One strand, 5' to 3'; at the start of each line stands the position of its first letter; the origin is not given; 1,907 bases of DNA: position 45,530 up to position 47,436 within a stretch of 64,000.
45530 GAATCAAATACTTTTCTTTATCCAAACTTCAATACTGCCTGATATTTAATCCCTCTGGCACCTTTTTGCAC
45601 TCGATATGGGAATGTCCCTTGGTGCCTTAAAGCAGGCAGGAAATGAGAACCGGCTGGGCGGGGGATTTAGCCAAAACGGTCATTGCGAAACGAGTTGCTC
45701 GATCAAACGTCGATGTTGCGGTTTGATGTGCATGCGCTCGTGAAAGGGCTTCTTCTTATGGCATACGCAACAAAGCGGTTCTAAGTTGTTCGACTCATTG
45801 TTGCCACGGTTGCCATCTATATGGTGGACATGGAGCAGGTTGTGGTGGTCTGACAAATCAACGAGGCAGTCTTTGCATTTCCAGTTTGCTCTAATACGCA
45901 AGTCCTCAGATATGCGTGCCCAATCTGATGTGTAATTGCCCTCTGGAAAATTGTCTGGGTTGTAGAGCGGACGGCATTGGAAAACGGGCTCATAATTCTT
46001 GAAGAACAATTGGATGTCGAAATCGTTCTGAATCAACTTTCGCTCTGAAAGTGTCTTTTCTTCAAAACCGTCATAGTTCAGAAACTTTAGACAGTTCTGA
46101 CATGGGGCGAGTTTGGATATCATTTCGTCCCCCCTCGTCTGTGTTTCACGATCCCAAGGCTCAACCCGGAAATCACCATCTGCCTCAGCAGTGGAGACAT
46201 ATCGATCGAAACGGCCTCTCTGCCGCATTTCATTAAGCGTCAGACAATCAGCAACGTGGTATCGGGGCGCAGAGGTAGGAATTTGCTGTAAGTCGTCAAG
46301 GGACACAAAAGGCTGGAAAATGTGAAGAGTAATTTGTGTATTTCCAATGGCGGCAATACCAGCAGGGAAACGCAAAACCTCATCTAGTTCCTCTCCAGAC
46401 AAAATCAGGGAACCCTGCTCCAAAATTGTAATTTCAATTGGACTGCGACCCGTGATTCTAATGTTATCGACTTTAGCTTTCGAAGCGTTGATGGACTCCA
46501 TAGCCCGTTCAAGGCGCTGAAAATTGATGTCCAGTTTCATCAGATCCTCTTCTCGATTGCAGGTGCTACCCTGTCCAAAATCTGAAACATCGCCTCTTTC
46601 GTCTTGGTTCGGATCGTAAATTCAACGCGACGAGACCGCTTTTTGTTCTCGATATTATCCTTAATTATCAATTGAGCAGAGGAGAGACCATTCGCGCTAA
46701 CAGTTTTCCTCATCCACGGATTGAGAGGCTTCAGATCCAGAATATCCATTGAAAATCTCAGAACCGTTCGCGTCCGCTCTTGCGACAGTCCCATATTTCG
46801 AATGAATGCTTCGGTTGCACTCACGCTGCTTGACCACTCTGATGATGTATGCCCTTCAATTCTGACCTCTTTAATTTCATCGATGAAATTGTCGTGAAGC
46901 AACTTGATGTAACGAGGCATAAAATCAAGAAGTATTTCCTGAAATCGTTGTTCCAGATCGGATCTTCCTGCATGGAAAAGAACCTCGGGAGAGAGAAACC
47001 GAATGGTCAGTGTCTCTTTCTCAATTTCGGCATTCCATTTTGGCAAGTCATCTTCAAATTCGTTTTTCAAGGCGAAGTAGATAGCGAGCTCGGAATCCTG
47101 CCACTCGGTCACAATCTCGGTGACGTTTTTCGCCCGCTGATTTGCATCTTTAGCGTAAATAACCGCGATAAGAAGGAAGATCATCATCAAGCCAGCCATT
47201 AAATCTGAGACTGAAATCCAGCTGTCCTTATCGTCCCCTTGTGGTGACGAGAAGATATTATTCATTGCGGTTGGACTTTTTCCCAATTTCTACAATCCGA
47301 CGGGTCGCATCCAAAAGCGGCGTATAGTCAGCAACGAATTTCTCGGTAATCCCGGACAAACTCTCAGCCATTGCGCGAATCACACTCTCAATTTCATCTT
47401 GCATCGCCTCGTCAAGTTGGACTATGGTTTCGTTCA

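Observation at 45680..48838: Three-gene ZorA-ZorB-ZorE operon (type II Zorya-like anti-phage system)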

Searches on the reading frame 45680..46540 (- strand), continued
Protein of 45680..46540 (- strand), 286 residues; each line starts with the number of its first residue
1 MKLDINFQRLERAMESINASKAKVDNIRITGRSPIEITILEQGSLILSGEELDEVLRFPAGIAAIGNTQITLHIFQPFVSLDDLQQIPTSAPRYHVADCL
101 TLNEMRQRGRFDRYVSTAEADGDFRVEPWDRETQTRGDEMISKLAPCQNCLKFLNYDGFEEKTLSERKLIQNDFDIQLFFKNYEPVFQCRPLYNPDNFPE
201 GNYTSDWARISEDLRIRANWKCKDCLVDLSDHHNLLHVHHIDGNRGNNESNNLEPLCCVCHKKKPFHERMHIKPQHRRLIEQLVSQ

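Call 44: get_annotated_region(hit=H7, flank=4000)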
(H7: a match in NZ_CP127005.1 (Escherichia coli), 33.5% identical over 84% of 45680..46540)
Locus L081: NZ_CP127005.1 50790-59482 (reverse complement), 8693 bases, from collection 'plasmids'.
description: Escherichia coli strain YZ3-11 plasmid unnamed1, complete sequence
organism: Escherichia coli (NCBI taxid 562)
taxonomy: Bacteria; Pseudomonadota; Gammaproteobacteria; Enterobacterales; Enterobacteriaceae; Escherichia; Escherichia coli
host: -; source: mixed culture,pork; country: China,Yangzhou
typing (MOB-suite, as given by PLSDB): mobilizable; replicon IncY,rep_cluster_1704
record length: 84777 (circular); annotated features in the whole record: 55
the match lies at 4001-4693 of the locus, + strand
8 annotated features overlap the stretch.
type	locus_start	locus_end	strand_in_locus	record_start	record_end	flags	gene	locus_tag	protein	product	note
CDS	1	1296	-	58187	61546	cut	-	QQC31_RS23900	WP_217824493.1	STY4851/ECs_5259 family protein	-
CDS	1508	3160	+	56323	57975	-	zorA2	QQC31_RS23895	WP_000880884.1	type II Zorya anti-phage system protein ZorA2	GO:0051607 - defense response to virus [Evidence IEA]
CDS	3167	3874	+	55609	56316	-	zorB2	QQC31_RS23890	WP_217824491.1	type II Zorya anti-phage system protein ZorB2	GO:0051607 - defense response to virus [Evidence IEA]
CDS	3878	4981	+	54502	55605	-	zorE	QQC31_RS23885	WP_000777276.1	type II Zorya anti-phage system protein ZorE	GO:0051607 - defense response to virus [Evidence IEA]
CDS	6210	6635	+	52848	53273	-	-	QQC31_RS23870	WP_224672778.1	WYL domain-containing protein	-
CDS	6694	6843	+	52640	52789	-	-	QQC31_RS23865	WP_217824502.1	hypothetical protein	-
CDS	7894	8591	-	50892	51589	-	-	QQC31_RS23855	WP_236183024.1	IS1-like element IS1A family transposase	GO:0006313 - DNA transposition [Evidence IEA]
CDS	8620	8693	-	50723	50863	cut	-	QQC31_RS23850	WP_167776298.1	hypothetical protein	-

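Call 49: find_encoding_contigs(protein=P0003, flank=10000, max_places=4)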
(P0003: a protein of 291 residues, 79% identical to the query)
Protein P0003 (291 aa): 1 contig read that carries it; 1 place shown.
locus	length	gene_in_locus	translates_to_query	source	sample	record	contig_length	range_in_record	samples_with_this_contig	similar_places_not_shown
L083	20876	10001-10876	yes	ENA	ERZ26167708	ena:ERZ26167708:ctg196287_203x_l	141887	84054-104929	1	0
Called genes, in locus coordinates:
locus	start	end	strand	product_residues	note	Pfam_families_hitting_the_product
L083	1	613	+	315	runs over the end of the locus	PF17773:UPF0176_N, PF00581:Rhodanese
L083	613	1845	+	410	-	PF07690:MFS_1, PF00083:Sugar_tr (weak), PF07690:MFS_1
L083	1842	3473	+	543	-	PF02776:TPP_enzyme_N, PF00205:TPP_enzyme_M, PF02775:TPP_enzyme_C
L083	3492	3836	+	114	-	-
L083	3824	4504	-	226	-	PF00089:Trypsin, PF13365:Trypsin_2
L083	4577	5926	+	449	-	PF00202:Aminotran_3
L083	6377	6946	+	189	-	PF00872:Transposase_mut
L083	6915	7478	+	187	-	PF00872:Transposase_mut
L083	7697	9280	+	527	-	PF01442:Apolipoprotein (faint)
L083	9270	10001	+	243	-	PF00691:OmpA (faint)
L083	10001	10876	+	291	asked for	PF26739:DUF8245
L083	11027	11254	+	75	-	PF00133:tRNA-synt_1 (weak)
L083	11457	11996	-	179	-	PF04986:Y2_Tnp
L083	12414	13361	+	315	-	PF14520:HHH_5 (faint), PF14716:HHH_8 (faint), PF00565:SNase (weak), PF06514:PsbU (weak), PF12836:HHH_3, PF00633:HHH (weak)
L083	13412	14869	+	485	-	-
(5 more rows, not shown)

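Call 73: fold_search(model_id=the predicted structure, library=viral)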
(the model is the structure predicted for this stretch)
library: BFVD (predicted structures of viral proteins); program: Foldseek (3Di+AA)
matches with E <= 10: 484; with E <= 0.001: 0
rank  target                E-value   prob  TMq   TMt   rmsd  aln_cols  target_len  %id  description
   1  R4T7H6                1.8e-03  0.98  0.18  0.20  16.5       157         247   20  (no name in the UniProt tables at hand)
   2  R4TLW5                3.7e-03  0.90  0.18  0.27  19.9       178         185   15  (no name in the UniProt tables at hand)
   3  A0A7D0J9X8            1.1e-02  0.97  0.20  0.37  16.4       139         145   20  HNH endonuclease [Escherichia phage vB_EcoM_4HA13]
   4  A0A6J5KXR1            1.1e-02  0.66  0.19  0.21  18.6       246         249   13  Nuclease associated modular domain 3 [uncultured Caudovirales phage]
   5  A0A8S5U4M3            1.1e-02  1.00  0.20  0.40   6.8        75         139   28  HNH endonuclease bacteriophage, HNH Endonuclease, DNA.52A [Caudovirales sp. ct2KA10]
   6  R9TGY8                1.2e-02  0.54  0.12  0.24  18.3       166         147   16  HNH endonuclease [Vibrio phage nt-1]
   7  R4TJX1                1.3e-02  0.94  0.18  0.23  12.0       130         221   20  (no name in the UniProt tables at hand)
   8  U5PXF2                1.4e-02  0.87  0.18  0.34  17.6       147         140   23  HNH homing endonuclease [Bacillus phage Spock]
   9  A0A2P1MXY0            1.8e-02  0.69  0.19  0.15  22.6       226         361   15  HNH nuclease domain-containing protein [Staphylococcus phage phiSA_BS1]
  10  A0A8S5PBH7            2.3e-02  0.89  0.18  0.31  15.7       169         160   18  NinG recombination protein [Siphoviridae sp. ct0UO21]
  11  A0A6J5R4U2            2.6e-02  1.00  0.18  0.46   6.8        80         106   28  HNHc domain containing protein [uncultured Caudovirales phage]
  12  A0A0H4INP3            3.0e-02  0.33  0.18  0.23  17.3       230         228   15  Putative HNH endonuclease [Brucella phage 110_19]
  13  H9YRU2                3.2e-02  0.99  0.21  0.45   4.2        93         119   26  (no name in the UniProt tables at hand)
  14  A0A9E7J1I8            3.2e-02  0.54  0.21  0.23  27.8       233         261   15  (no name in the UniProt tables at hand)
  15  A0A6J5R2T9            3.4e-02  0.99  0.15  0.41   3.9        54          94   39  HNHc domain containing protein [uncultured Caudovirales phage]
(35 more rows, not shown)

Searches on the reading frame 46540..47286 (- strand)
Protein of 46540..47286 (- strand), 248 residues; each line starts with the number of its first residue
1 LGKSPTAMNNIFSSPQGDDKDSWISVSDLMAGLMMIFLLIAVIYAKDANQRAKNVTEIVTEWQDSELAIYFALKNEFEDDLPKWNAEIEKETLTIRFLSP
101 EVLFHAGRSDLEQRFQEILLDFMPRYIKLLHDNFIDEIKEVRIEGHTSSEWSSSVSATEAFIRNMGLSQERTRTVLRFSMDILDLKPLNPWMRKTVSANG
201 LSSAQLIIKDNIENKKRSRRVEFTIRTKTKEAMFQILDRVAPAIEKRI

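Call 3: search_protein_families(library=padloc, proteins=[window:46540-47286:-], max_evalue=0.01)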
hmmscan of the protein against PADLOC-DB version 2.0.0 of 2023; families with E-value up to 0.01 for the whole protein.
window:46540-47286:- (248 aa): 7 families
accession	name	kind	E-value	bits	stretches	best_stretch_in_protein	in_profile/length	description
PDLC00641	ZorB2|ZorB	-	1.4e-84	281.5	1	16-238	10-235/238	MotB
PDLC00609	ZorB1|ZorB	-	4e-52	175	1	16-237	12-226/232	MotB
PDLC00608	ZorB1|ZorB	-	1.5e-16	58.5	1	18-232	13-234/243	MotB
PDLC00611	ZorB1|ZorB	-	6.5e-13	46.9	1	19-226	17-214/240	MotB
PDLC00610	ZorB1|ZorB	-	8.4e-13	46.5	1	15-177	9-183/254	MotB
PDLC00612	ZorB1|ZorB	-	1.5e-09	35.8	1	69-223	102-264/293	MotB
PDLC00651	ZorB3|ZorB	-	3.8e-06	24.6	1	18-230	11-207/215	MotB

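Call 4: search_protein_families(library=pfam, proteins=[window:46540-47286:-], max_evalue=0.1)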
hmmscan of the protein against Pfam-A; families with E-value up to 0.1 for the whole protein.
window:46540-47286:- (248 aa): 2 families
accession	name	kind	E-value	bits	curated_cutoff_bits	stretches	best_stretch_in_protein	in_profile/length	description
PF00691.25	OmpA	-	7.9e-06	26.6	27.2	1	103-218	1-96/98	OmpA family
PF06388.16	DUF1075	-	0.055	13.6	25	0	23-63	104-144/158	Protein of unknown function (DUF1075)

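Call 5: search_protein_families(library=ncbifam, proteins=[window:46540-47286:-], max_evalue=0.1)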
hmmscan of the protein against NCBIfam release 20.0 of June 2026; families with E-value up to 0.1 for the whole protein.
window:46540-47286:- (248 aa): 10 families
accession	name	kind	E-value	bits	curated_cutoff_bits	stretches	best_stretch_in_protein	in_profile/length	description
NF041787.1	anti-phage_ZorB2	equivalog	3.4e-59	200.5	400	1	30-235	1-206/210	type II Zorya anti-phage system protein ZorB2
NF006508.0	PRK08944.1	subfamily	3.9e-06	26.3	259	1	52-231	134-293/304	MotB family protein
TIGR03350.1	type_VI_ompA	equivalog_domain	4.2e-06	26.8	139.8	1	72-225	5-137/137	type VI secretion system protein TssL, long form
NF006542.0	PRK09039.1-1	equivalog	3.5e-05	23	388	1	98-224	505-623/627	peptidoglycan -binding protein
NF005195.1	PRK06667.1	equivalog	0.00013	21.9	300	1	136-228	154-238/241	flagellar motor protein MotB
NF041788.1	anti-phage_ZorB1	equivalog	0.00023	20.7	400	1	18-68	16-66/243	type I Zorya anti-phage system protein ZorB1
NF053611.1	YiaD_Gzip_OmpA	equivalog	0.00028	20.7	175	1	75-225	76-206/206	YiaD family glycine zipper/OmpA-like lipoprotein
NF006547.1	PRK09040.1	equivalog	0.0019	17.6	194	1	21-229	12-204/213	hypothetical protein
NF006544.0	PRK09039.1-3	equivalog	0.0059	16.3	362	1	99-224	223-339/343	peptidoglycan -binding protein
NF006546.0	PRK09039.1-5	equivalog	0.024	14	615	1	99-224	223-339/343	peptidoglycan -binding protein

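Call 13: search_solved_structures(query=window:46540-47286:-, max_evalue=0.01)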
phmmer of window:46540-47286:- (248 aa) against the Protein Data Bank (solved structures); distinct sequences matched with E-value up to 0.01: 2.
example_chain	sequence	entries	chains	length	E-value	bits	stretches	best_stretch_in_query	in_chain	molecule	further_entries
8vvi_A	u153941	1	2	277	3.1e-43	151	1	19-238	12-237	Motility protein B-like N-terminal domain-containing protein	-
8vvn_B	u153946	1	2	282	1e-06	31.5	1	17-187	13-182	Chemotaxis protein MotB-related protein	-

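Call 19: search_solved_structures(query=window:46540-47286:-, max_evalue=0.00001, show_alignments=1)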
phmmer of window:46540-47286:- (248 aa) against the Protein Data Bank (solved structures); distinct sequences matched with E-value up to 0.00001: 2.
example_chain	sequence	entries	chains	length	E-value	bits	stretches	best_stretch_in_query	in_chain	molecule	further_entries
8vvi_A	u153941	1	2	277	3.1e-43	151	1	19-238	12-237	Motility protein B-like N-terminal domain-containing protein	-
8vvn_B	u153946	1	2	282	1e-06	31.5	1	17-187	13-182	Chemotaxis protein MotB-related protein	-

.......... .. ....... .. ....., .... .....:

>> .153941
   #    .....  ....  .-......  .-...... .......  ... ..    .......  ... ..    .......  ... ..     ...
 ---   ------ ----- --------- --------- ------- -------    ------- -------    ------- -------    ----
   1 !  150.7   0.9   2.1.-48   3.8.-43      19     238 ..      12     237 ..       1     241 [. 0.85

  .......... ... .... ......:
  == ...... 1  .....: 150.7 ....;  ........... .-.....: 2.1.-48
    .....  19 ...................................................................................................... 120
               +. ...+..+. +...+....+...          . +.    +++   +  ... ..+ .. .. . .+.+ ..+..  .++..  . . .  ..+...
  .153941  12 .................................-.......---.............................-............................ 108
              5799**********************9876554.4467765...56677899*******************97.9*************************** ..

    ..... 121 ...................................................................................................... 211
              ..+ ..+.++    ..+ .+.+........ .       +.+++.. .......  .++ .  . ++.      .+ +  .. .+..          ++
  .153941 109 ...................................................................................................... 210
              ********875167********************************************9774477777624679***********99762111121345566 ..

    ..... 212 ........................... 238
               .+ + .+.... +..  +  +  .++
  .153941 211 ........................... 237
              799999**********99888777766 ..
